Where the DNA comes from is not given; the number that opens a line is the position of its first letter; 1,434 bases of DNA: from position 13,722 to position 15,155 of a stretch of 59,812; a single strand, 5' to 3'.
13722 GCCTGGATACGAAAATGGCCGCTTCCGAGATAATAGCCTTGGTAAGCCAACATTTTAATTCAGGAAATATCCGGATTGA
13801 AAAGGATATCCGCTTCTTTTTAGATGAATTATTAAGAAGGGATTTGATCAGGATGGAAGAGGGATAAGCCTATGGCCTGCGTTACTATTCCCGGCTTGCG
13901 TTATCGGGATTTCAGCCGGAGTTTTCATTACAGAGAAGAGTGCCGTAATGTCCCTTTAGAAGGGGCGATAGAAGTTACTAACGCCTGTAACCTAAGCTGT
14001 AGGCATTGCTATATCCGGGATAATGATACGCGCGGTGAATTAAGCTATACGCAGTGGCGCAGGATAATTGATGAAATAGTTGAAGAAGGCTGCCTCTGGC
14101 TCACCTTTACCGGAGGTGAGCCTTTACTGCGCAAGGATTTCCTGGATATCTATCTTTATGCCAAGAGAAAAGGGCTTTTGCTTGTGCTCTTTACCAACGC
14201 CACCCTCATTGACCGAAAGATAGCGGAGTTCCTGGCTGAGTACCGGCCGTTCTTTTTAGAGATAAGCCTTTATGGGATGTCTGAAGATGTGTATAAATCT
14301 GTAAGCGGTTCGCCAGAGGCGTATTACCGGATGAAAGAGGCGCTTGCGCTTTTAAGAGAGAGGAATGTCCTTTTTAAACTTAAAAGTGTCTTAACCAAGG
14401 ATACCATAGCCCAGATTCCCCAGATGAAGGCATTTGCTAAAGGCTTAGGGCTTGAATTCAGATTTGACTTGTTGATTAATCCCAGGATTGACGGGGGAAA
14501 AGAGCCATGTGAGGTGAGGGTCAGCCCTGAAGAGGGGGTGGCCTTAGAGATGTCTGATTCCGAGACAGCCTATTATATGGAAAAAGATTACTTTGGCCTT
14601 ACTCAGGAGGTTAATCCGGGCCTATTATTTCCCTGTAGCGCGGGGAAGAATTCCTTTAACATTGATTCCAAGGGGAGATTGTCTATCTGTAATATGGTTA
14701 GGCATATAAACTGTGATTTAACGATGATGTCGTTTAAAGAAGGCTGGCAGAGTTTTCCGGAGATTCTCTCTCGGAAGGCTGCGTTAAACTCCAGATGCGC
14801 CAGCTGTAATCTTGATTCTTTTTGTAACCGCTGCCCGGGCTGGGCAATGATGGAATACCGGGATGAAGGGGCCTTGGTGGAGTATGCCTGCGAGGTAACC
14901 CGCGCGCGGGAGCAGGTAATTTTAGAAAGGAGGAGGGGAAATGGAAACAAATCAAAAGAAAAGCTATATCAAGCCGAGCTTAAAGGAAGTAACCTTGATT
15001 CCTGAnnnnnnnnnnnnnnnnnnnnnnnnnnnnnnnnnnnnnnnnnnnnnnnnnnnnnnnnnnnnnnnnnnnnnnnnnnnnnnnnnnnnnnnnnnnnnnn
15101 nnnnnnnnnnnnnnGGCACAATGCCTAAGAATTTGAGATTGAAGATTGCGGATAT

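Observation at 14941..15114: Hidden 57-aa candidate precursor peptide with three Cys and a C-terminal Ser, overlapping the SPASM gene end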

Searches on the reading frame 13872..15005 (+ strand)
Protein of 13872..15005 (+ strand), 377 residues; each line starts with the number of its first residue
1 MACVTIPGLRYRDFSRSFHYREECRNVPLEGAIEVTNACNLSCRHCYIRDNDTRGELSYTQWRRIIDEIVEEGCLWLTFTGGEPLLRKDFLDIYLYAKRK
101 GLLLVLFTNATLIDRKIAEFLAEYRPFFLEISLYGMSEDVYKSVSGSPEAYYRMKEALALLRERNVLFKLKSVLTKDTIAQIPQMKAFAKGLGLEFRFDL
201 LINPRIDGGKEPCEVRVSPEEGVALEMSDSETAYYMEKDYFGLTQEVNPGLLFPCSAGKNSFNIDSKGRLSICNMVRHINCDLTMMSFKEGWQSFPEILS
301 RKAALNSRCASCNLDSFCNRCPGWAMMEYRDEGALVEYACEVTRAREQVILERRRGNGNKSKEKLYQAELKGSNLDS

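Call 3: search_protein_families(library=pfam, proteins=[window:13872-15005:+], max_evalue=0.01)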
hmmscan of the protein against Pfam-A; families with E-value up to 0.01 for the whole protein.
window:13872-15005:+ (377 aa): 2 families
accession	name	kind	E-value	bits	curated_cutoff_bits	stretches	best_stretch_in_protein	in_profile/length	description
PF04055.27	Radical_SAM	-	7.4e-22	78.7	29.5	1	33-167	1-142/166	Radical SAM superfamily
PF13353.11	Fer4_12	-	0.00048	20.9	22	1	37-98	13-78/137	4Fe-4S single cluster domain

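Call 4: search_protein_families(library=ncbifam, proteins=[window:13872-15005:+], max_evalue=0.01)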
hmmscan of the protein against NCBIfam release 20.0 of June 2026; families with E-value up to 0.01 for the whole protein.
window:13872-15005:+ (377 aa): 76 families (the best 25 are shown)
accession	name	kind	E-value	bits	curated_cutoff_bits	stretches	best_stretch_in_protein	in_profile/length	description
TIGR04545.1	rSAM_ahbD_hemeb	equivalog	6.8e-28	98.1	500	1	32-204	3-177/339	heme b synthase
TIGR04055.1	rSAM_NirJ2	equivalog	9.5e-28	97.7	500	1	35-193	6-165/326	putative heme d1 biosynthesis radical SAM protein NirJ2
TIGR04051.1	rSAM_NirJ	equivalog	2.7e-27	95.7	515.45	1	36-190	9-164/354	heme d1 biosynthesis radical SAM protein NirJ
TIGR03962.1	mycofact_rSAM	equivalog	6.3e-27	94.6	265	1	29-319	12-310/339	mycofactocin radical SAM maturase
NF045574.1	sacti_mat_StsB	exception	1.6e-23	83.3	625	1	35-194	102-261/466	StsB family radical SAM/SPASM domain sactipeptide maturase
TIGR04546.1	rSAM_ahbC_deAc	equivalog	1.2e-22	80.3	650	1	34-185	44-196/390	12,18-didecarboxysiroheme deacetylase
TIGR04303.1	GeoRSP_rSAM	equivalog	2.5e-22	79.9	400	1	28-192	4-167/325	GeoRSP system radical SAM/SPASM protein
TIGR04054.1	rSAM_NirJ1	equivalog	4.9e-22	78.1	650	1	32-148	39-159/387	putative heme d1 biosynthesis radical SAM protein NirJ1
TIGR04250.1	SCM_rSAM_ScmE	equivalog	5.8e-21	74.8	400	1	32-187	6-163/358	SynChlorMet cassette radical SAM/SPASM protein ScmE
TIGR04053.2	TIGR04053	equivalog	5e-20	72.1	395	1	28-195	7-179/366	TIGR04053 family radical SAM/SPASM domain-containing protein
TIGR04082.1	rSAM_for_selen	equivalog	1.1e-19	70.6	350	1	35-187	205-357/516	thio(seleno)oxazole modification radical SAM maturase SbtM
TIGR02109.1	PQQ_syn_pqqE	equivalog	3e-19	69.2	381.35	1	26-192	4-172/358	pyrroloquinoline quinone biosynthesis protein PqqE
TIGR04347.1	pseudo_SAM_Halo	equivalog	3.2e-18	66.2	525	1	21-147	31-157/390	TIGR04347 family pseudo-SAM/SPASM protein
TIGR04133.1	rSAM_w_lipo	hypoth_equivalog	9.3e-18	64.3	425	1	34-335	29-341/350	TIGR04133 family radical SAM/SPASM protein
TIGR02666.1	moaA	equivalog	1.1e-16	60.8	284.05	1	33-198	14-189/336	GTP 3',8-cyclase MoaA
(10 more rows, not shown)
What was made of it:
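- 13872..15005 (+): Radical SAM / SPASM-type maturase; its last 65 nt overlap the peptide gene. NCBIfam gives sub-threshold hits to MftC, StsB, ScmE, GeoRSP and PqqE (calls 3, 4).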

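Call 78: search_solved_structures(query=window:13872-15005:+, max_evalue=0.001)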
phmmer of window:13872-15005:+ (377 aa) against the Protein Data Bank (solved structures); distinct sequences matched with E-value up to 0.001: 12.
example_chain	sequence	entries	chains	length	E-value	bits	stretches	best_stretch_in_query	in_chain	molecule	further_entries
6efn_A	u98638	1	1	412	1.3e-10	44.1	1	27-169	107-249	Sporulation killing factor maturation protein SkfB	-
5v1q_A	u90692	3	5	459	1.4e-08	37.4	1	25-185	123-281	Radical SAM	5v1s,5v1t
7vob_C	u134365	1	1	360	1.4e-08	37.4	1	33-194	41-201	Cytosylglucuronate decarboxylase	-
7voc_C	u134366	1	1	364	1.5e-08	37.4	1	33-194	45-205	Cytosylglucuronate decarboxylase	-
8wm2_A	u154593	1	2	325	2.2e-07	33.5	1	31-117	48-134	Fe-S radical SAM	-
6c8v_A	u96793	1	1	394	4.6e-07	32.4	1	31-194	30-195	Coenzyme PQQ synthesis protein E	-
7tol_A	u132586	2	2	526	7.5e-05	25.2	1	31-121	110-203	glycerol dibiphytanyl glycerol tetraether - macrocyclic archaeol synthase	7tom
8vpo_A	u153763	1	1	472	0.00015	24.1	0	58-354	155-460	Radical SAM core domain-containing protein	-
2fb2_A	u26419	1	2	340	0.00031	23.1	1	31-219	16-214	Molybdenum cofactor biosynthesis protein A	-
8hzv_A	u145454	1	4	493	0.00038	22.9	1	51-161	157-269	Radical S-Adenosyl-L-methionine Enzyme DesII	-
8hzy_A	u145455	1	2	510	0.0004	22.8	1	51-161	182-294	DesII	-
1tv7_A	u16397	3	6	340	0.00097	21.5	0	33-218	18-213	Molybdenum cofactor biosynthesis protein A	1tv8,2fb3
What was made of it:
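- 13872..15005 (+): The nearest solved structures are SkfB and 5v1q (call 78).
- Closest known: Radical SAM/SPASM + PqqD. Same: SkfB and 5v1q are the nearest solved structures (call 78).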
